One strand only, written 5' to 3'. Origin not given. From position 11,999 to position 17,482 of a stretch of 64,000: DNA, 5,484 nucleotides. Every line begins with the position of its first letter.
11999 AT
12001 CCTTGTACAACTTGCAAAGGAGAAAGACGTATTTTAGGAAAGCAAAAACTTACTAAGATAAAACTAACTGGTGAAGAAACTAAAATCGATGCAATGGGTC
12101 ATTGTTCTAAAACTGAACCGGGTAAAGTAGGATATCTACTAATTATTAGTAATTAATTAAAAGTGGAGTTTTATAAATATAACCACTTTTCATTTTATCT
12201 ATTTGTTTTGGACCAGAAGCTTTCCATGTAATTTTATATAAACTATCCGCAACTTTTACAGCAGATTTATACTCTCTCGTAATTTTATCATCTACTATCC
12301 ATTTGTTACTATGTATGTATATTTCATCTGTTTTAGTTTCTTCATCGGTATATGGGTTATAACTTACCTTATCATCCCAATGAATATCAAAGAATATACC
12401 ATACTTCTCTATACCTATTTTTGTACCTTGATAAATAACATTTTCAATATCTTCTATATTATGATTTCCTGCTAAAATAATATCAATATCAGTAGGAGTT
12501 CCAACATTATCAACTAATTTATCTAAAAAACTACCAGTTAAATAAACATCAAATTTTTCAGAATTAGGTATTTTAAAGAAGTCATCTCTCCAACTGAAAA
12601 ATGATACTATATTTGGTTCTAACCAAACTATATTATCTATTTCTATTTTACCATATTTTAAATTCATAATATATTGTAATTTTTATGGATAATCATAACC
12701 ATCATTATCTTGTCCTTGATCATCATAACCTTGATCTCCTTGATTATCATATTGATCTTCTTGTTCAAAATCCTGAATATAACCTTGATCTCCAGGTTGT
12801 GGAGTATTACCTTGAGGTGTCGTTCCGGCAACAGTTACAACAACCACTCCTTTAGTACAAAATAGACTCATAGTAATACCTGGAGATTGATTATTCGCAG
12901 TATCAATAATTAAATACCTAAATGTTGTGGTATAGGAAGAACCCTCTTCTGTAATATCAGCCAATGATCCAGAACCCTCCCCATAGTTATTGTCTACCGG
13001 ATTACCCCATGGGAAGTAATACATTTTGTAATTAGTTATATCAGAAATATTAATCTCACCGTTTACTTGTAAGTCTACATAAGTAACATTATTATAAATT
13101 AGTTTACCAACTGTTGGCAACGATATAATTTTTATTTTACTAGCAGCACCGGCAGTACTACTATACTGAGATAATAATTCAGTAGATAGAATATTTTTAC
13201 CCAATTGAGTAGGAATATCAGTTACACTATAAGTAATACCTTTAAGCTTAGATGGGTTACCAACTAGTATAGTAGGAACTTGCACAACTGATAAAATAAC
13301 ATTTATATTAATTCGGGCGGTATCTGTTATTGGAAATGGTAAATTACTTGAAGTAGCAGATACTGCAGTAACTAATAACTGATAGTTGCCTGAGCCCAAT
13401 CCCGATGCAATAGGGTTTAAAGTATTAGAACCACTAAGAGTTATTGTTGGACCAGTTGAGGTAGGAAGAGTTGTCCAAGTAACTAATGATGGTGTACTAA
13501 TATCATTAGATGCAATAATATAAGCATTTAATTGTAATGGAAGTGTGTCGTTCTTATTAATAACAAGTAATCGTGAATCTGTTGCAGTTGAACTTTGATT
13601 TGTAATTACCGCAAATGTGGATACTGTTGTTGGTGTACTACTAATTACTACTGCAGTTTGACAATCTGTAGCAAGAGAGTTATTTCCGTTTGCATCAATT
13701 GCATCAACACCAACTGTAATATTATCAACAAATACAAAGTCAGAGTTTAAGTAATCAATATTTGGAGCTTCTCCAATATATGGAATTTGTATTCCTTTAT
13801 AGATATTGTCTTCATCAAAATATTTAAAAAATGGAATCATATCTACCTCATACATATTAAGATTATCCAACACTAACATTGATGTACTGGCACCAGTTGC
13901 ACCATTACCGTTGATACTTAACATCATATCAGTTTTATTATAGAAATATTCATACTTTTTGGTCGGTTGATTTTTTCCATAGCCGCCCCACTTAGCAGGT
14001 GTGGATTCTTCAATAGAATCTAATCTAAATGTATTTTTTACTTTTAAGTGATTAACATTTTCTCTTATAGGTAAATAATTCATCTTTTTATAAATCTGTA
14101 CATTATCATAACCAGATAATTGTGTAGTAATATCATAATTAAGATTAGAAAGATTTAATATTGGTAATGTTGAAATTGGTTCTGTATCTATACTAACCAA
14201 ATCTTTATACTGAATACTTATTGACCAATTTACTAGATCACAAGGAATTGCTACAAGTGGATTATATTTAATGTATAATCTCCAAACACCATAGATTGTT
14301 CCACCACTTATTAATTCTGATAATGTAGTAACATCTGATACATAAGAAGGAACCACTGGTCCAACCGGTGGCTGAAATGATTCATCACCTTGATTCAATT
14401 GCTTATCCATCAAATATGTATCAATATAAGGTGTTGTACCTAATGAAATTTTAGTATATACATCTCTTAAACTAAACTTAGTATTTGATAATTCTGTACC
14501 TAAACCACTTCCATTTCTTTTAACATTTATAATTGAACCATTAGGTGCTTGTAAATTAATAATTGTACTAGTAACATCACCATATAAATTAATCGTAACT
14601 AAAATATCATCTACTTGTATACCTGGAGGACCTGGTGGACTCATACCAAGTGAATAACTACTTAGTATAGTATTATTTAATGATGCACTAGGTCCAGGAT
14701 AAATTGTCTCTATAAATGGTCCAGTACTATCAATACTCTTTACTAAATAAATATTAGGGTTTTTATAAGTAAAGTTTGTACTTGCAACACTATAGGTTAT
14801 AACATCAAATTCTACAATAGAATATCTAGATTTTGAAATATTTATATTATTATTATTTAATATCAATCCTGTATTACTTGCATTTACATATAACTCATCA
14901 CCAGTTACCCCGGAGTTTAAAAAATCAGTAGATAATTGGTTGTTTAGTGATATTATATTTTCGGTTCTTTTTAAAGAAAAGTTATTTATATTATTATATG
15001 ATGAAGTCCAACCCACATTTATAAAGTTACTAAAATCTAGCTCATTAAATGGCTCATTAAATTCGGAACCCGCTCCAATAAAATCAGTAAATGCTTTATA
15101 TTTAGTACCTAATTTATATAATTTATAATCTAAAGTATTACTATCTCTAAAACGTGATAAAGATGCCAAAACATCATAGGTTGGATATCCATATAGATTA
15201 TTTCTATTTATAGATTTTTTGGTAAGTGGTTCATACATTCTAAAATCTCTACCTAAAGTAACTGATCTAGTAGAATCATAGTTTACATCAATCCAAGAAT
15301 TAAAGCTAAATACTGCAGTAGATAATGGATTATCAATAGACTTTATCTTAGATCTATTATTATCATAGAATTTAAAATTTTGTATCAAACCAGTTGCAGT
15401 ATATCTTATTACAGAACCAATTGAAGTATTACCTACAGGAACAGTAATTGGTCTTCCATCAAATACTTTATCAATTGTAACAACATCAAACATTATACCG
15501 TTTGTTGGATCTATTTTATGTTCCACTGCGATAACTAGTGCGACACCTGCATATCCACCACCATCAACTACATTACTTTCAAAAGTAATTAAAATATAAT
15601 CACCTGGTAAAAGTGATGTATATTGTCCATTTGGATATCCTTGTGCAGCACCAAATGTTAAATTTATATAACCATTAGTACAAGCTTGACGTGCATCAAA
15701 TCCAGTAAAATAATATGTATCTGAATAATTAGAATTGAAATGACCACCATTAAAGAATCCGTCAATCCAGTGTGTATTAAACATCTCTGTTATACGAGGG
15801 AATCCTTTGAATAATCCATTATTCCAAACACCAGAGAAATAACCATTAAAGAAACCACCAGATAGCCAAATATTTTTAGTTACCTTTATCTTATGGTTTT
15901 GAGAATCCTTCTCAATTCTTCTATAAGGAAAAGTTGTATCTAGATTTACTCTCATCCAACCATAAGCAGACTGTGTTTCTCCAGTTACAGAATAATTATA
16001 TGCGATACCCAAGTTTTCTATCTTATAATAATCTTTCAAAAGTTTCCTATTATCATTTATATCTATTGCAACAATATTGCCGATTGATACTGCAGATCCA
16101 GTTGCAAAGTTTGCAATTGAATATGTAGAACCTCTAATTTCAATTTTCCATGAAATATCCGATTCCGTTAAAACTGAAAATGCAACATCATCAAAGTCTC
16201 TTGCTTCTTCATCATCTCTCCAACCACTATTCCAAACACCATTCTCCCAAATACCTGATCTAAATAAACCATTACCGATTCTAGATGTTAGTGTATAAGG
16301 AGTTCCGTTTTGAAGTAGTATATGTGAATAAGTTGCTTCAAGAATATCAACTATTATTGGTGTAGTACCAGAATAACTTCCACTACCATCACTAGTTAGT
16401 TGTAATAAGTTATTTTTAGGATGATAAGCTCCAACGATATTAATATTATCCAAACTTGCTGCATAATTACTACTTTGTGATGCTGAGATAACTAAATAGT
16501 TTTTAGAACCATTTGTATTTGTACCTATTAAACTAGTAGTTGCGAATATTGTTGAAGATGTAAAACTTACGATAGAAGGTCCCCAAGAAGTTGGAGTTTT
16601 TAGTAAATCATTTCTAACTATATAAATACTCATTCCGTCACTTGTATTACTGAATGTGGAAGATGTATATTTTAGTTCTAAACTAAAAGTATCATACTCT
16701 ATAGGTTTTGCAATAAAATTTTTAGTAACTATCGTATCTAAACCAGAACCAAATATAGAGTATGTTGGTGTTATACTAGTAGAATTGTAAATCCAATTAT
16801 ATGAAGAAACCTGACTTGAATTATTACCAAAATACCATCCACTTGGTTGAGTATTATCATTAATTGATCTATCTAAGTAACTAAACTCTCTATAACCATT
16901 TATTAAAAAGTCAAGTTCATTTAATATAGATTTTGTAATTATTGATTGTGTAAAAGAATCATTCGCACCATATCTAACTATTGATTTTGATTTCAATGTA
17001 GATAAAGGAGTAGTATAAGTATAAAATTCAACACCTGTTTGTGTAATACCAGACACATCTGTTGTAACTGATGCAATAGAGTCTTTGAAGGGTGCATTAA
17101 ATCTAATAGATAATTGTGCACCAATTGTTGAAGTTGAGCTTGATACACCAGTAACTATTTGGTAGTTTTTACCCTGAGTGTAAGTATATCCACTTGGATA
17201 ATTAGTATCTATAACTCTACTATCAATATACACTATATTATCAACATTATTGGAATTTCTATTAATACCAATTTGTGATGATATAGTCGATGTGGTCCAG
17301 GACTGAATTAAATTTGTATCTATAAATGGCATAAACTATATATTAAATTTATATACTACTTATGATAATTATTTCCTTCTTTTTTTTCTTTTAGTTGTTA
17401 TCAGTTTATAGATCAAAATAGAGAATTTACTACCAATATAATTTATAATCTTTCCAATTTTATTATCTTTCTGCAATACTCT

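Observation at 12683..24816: Novel W-x-(N/D)G-x-F-NGG-x-F repeat shared by two giant structural proteins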

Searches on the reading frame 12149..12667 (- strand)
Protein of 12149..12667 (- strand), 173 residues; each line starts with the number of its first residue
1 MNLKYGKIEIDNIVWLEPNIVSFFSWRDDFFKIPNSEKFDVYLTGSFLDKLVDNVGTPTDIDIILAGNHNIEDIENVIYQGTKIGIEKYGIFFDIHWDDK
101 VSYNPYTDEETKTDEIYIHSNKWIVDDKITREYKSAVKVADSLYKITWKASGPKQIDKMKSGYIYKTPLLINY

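Call 20: search_protein_families(library=pfam, proteins=[window:12149-12667:-], max_evalue=0.01)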
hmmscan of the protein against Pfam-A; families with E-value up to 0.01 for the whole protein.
window:12149-12667:- (173 aa): 0 families

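Call 85: search_protein_families(library=phrogs, proteins=[window:12149-12667:-], max_evalue=0.001)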
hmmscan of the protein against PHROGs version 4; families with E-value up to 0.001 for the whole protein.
window:12149-12667:- (173 aa): 0 families

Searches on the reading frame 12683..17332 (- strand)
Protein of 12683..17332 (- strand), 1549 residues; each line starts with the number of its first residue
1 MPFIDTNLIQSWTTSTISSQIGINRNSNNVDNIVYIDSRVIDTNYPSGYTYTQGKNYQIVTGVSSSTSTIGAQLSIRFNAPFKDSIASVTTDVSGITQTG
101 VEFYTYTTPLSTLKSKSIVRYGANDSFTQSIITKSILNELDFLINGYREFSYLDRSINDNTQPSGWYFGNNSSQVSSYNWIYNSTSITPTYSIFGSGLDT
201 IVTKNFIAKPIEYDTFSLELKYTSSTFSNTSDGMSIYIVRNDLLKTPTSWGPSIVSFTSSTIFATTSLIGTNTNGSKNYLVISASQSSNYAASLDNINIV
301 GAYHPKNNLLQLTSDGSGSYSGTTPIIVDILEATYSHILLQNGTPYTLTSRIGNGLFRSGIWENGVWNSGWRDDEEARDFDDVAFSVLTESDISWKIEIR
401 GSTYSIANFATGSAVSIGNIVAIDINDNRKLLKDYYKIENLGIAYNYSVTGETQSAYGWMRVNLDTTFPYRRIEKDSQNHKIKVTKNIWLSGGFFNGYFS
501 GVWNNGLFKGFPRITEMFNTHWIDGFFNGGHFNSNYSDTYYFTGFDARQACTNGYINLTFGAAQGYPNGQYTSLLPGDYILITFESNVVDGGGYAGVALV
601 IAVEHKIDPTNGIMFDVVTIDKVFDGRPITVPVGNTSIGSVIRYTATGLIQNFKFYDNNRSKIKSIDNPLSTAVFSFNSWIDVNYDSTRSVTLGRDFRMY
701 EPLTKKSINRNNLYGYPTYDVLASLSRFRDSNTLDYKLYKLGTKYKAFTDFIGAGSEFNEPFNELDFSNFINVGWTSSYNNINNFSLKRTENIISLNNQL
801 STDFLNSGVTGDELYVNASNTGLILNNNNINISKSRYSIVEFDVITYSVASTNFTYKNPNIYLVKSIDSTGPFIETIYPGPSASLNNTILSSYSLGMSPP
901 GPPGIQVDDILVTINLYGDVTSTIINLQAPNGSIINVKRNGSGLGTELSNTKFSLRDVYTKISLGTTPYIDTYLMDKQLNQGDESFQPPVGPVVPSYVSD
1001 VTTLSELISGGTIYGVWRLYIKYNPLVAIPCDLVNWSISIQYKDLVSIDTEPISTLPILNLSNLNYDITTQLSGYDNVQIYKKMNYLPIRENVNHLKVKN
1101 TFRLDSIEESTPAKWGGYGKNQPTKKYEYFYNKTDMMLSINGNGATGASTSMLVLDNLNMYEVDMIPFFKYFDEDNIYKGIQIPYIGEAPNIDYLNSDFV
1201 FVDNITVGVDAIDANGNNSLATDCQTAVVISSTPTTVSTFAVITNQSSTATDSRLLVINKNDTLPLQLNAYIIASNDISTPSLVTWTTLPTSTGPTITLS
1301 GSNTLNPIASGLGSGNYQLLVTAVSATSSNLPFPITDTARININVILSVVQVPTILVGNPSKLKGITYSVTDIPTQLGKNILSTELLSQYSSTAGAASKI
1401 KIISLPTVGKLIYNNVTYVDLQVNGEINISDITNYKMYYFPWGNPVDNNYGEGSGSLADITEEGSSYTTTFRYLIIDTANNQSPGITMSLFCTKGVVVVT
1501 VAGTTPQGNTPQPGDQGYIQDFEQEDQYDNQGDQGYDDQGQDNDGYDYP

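Call 3: search_protein_families(library=pfam, proteins=[window:12683-17332:-], max_evalue=1)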
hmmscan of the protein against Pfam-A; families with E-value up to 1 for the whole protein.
window:12683-17332:- (1549 aa): 0 families

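Call 4: search_protein_families(library=phrogs, proteins=[window:12683-17332:-], max_evalue=0.01)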
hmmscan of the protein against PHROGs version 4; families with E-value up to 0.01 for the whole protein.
window:12683-17332:- (1549 aa): 1 family
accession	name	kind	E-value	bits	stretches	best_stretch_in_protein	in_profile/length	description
phrog_17761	-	unknown function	0.0026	18.7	1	809-861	22-74/141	-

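Call 7: search_dna_similar(query=window:12683-17332:-, collection=phages, mode=protein, max_rows=25)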
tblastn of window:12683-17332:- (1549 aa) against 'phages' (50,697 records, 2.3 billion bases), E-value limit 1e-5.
Records with a match: 2; places in all: 2; records where one place covers at least 80% of the query: 0.
Best place of each record, by identity: <60% 2.
By first word of the organism name: uncultured 2.
By host as written in the record: - 2.
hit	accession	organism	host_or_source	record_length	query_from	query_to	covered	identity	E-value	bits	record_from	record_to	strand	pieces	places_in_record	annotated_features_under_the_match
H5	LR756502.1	uncultured phage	metagenomic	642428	79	1212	61%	39.2%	5e-116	533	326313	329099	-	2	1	record has no annotation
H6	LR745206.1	uncultured phage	metagenomic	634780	104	1212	55%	36.2%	3e-94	437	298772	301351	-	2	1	record has no annotation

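Call 14: search_solved_structures(query=window:12683-17332:-, max_evalue=1)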
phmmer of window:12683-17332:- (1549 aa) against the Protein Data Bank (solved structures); distinct sequences matched with E-value up to 1: 0.

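Call 16: search_protein_families(library=ncbifam, proteins=[window:12683-17332:-], max_evalue=1)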
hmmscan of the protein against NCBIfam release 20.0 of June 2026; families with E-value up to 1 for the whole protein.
window:12683-17332:- (1549 aa): 0 families

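Call 19: find_homologous_proteins(query=window:12683-17332:-, max_evalue=0.001)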
Query window:12683-17332:- (1549 aa): 425 proteins with E <= 0.001 among 8000 candidates; the best 120 are listed.
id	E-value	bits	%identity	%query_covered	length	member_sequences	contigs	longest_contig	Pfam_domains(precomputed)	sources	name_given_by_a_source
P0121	0.0e+0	3458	100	100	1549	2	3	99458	-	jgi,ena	jgi:hypothetical protein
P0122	0.0e+0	2831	84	100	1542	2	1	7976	-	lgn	-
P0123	0.0e+0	2781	82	100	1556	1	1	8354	-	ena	-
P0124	0.0e+0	2751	82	100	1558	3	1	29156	-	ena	-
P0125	0.0e+0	2691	81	99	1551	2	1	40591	-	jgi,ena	jgi:hypothetical protein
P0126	0.0e+0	2524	86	87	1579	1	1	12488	-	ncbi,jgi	jgi:hypothetical protein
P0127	0.0e+0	2270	70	100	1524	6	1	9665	-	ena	-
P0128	0.0e+0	2185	68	100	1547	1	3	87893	-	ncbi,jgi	jgi:hypothetical protein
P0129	0.0e+0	2160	70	96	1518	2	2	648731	-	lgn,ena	-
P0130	0.0e+0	2151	70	96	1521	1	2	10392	-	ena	-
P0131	0.0e+0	2142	69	96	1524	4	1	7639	-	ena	-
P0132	0.0e+0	2135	68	96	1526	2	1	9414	-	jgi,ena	jgi:hypothetical protein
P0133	0.0e+0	2104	68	96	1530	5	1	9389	-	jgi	-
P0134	0.0e+0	1931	72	81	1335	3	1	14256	-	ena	-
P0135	0.0e+0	1918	70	84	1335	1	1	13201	-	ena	-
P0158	0.0e+0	1318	49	97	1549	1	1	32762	-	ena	-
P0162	0.0e+0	1264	52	79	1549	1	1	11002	-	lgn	-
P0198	5.2e-291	987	49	55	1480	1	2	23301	PF09603.16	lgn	-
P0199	1.3e-290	986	46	79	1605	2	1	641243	PF05345.19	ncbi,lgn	-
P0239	4.0e-127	444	35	54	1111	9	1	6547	PF13884.12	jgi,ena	jgi:hypothetical protein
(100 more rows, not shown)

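Call 37: find_encoding_contigs(protein=window:12683-17332:-, flank=10000, max_places=3)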
Protein window:12683-17332:- (1549 aa): 5 contigs read that carry it; 2 places shown.
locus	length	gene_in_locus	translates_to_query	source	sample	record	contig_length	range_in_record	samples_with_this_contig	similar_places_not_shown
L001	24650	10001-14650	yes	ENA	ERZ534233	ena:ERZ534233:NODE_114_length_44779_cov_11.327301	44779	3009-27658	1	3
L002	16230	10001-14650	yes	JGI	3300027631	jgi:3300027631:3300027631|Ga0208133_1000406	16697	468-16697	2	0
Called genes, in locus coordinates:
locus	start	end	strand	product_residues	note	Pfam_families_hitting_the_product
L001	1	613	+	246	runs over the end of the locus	-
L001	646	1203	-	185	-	-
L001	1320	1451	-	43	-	-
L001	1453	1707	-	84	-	-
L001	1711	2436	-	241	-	PF02146:SIR2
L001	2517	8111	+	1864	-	-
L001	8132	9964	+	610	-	-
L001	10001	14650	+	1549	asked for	-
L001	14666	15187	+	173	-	-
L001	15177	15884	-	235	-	PF00226:DnaJ, PF00684:DnaJ_CXXCXGXG (faint)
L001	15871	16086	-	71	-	-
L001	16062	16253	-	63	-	-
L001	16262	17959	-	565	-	PF02463:SMC_N (faint), PF13476:AAA_23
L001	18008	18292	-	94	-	-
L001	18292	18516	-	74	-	-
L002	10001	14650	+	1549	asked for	-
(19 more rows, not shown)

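Call 45: search_protein_families(library=pfam, proteins=[P0239, P0199, P0198], max_evalue=0.001)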
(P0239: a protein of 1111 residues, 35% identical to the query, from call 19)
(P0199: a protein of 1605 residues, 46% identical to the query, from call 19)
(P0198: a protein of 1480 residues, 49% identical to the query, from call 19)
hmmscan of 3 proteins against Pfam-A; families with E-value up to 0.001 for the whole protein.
P0239 (1111 aa): 1 family
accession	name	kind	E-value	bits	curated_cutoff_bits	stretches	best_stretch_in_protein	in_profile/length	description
PF13884.11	Peptidase_S74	-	3.4e-06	27.7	22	1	1041-1081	1-49/58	Chaperone of endosialidase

P0199 (1605 aa): 1 family
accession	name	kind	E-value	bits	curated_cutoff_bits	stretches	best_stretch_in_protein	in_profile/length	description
PF05345.18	He_PIG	-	2.5e-06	28.3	24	1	1169-1237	15-87/96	Putative Ig domain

P0198 (1480 aa): 1 family
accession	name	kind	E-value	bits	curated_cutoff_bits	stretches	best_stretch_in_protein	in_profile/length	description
PF09603.15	Fib_succ_major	-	6.1e-36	124.9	33.9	1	1278-1479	3-187/187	Fibrobacter succinogenes major domain (Fib_succ_major)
